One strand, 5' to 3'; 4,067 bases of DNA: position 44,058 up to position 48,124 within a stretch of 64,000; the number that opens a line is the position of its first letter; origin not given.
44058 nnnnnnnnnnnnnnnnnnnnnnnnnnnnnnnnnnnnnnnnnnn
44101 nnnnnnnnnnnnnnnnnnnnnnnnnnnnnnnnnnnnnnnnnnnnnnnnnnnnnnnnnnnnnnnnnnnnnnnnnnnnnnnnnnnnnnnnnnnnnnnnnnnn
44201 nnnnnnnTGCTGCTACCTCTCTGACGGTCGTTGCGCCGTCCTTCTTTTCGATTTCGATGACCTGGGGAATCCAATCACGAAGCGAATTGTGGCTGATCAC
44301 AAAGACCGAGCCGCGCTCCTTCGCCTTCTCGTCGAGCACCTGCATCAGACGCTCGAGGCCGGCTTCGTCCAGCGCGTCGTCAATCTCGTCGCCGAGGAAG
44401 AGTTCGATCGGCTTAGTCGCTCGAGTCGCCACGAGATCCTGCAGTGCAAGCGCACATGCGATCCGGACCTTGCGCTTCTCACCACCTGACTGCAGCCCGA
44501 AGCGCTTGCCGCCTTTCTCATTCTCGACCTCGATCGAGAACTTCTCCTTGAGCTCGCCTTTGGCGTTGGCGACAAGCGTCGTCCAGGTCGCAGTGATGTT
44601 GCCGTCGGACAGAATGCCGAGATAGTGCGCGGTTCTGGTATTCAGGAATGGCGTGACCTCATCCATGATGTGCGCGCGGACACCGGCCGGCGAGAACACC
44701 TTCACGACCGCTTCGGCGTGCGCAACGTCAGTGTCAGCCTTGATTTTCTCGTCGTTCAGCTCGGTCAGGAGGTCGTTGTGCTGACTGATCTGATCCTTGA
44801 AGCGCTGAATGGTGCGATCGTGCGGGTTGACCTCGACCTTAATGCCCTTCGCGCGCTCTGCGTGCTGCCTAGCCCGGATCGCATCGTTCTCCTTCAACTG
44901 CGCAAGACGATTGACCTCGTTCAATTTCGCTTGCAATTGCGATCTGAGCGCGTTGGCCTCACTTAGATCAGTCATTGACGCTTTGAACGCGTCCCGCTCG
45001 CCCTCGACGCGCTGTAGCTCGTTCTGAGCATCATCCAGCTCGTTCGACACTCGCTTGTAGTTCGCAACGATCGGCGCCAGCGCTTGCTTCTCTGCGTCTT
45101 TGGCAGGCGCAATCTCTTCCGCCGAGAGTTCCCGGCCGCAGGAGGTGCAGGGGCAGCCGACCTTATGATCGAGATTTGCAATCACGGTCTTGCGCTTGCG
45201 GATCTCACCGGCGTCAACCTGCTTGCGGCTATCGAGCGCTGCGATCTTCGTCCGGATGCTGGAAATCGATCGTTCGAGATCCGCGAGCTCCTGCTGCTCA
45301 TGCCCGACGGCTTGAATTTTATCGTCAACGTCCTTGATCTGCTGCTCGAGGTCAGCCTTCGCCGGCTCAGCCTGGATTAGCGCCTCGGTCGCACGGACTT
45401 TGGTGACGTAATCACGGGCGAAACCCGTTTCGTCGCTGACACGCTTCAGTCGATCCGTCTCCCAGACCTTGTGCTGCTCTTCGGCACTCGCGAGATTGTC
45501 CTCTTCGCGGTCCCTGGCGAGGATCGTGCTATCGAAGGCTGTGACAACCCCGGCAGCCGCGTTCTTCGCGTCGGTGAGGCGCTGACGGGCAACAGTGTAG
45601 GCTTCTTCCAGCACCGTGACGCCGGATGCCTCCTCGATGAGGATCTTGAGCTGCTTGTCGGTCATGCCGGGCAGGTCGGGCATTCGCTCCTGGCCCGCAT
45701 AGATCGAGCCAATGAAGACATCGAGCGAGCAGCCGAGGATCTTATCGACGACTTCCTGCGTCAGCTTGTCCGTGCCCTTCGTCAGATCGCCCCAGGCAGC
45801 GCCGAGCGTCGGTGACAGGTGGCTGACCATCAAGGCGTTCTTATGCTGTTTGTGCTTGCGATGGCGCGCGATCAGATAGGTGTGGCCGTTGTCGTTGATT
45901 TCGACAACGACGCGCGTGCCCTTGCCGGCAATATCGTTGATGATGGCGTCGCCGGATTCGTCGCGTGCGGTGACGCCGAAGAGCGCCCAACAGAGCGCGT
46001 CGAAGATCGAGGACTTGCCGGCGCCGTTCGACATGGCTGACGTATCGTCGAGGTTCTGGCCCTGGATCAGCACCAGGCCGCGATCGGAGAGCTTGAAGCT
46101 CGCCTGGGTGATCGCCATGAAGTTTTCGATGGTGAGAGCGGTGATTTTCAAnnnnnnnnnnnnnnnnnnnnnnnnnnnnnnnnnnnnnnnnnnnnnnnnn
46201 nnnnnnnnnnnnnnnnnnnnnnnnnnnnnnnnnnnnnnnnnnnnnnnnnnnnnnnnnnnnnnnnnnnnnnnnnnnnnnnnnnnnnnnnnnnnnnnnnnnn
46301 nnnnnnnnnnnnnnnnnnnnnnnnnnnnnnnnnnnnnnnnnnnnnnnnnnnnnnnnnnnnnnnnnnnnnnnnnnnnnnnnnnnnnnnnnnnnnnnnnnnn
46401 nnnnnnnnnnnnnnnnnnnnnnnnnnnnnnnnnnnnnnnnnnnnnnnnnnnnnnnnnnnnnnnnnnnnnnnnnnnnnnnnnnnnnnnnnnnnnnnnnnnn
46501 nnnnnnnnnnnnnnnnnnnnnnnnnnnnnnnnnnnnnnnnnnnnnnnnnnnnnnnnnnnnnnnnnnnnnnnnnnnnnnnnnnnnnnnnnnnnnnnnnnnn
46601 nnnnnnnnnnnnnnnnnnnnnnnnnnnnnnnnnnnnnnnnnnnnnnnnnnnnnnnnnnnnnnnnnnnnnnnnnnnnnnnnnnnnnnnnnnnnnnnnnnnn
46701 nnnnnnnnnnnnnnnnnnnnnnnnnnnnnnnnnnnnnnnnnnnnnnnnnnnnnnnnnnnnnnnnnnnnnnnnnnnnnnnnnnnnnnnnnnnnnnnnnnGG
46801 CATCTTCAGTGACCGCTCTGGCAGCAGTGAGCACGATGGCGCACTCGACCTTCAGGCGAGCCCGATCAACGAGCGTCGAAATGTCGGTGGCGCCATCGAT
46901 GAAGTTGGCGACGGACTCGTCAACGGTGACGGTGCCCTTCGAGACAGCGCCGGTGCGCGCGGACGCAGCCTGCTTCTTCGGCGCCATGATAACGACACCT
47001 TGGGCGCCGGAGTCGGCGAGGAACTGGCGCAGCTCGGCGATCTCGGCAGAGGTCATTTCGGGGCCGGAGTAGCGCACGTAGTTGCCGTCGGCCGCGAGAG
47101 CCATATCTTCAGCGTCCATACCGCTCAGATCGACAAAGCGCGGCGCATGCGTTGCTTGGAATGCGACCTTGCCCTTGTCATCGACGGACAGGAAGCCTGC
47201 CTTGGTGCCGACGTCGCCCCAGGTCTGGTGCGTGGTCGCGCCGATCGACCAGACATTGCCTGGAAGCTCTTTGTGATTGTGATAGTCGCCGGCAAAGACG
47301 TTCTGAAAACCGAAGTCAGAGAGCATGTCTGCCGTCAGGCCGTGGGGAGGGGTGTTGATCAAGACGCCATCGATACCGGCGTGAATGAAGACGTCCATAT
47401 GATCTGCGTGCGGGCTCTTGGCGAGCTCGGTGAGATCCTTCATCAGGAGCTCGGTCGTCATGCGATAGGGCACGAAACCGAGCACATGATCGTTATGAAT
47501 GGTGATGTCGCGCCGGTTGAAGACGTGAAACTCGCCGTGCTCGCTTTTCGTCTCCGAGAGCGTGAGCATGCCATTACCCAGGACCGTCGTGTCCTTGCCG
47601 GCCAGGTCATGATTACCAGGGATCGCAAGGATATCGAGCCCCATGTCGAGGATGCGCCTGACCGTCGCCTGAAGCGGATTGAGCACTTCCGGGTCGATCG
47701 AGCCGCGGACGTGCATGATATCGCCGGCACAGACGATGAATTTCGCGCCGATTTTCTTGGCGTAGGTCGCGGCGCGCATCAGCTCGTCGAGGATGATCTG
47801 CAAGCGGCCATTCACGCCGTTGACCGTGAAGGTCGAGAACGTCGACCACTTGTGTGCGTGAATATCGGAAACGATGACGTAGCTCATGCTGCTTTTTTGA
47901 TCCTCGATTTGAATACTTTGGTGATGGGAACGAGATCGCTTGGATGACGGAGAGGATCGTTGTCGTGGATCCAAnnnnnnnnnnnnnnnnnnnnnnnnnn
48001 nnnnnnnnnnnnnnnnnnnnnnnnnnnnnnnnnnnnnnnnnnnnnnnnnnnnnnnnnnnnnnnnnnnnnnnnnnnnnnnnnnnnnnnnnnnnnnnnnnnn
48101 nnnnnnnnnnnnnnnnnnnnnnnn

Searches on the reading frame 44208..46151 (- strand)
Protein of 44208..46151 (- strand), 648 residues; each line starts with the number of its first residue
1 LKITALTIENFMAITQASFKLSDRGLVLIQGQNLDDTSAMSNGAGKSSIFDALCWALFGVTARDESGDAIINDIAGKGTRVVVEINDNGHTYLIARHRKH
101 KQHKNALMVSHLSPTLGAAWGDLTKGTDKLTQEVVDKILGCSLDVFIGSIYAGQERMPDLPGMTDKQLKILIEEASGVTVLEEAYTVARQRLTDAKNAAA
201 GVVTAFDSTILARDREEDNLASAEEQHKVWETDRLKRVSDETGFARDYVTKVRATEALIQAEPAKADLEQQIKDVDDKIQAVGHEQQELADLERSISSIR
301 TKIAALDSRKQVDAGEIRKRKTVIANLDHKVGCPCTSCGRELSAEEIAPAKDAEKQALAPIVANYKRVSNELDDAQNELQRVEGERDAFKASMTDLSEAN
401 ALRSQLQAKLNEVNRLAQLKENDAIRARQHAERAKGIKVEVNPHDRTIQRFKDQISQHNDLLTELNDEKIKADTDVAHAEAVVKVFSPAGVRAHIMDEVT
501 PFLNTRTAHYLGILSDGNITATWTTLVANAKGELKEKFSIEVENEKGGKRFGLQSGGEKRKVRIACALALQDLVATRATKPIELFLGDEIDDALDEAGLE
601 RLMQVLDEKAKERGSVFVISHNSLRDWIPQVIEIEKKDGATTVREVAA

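Call 29: search_protein_families(library=phrogs, proteins=[window:44208-46151:-], max_evalue=0.00001)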
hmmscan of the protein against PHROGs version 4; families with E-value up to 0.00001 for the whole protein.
window:44208-46151:- (648 aa): 4 families
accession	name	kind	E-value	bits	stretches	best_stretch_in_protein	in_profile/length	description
phrog_77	-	DNA, RNA and nucleotide metabolism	2.7e-132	444.2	1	1-645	296-954/967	SbcC-like subunit of palindrome specific endonuclease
phrog_21388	-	DNA, RNA and nucleotide metabolism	1.8e-31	109.9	1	1-107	2-108/126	exonuclease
phrog_1499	-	unknown function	8.2e-10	39.5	1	1-456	3-316/427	-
phrog_19980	-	unknown function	5.6e-09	35.8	1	1-105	1-102/1068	-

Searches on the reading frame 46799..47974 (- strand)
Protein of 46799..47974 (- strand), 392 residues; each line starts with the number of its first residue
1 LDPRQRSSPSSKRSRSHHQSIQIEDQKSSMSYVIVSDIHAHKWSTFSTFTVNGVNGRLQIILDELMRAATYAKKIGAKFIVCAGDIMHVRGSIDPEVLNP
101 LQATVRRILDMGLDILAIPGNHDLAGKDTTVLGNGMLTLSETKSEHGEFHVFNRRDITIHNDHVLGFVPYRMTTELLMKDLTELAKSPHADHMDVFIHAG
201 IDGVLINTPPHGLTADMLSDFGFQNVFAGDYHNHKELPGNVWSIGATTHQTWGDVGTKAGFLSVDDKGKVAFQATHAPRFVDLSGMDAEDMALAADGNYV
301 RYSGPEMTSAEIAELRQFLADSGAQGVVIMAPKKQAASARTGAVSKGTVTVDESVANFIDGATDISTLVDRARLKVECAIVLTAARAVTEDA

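Call 29: search_protein_families(library=phrogs, proteins=[window:46799-47974:-], max_evalue=0.00001)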
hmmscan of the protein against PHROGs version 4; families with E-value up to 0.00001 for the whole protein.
window:46799-47974:- (392 aa): 3 families
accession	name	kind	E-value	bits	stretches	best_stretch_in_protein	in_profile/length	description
phrog_100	-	DNA, RNA and nucleotide metabolism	4.2e-59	201.9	1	26-387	25-377/989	SbcD-like subunit of palindrome specific endonuclease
phrog_34949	-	unknown function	2.9e-40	139.4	1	30-263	3-234/243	-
phrog_1649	-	other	6.5e-10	39.2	1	21-159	27-136/308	metallo-phosphoesterase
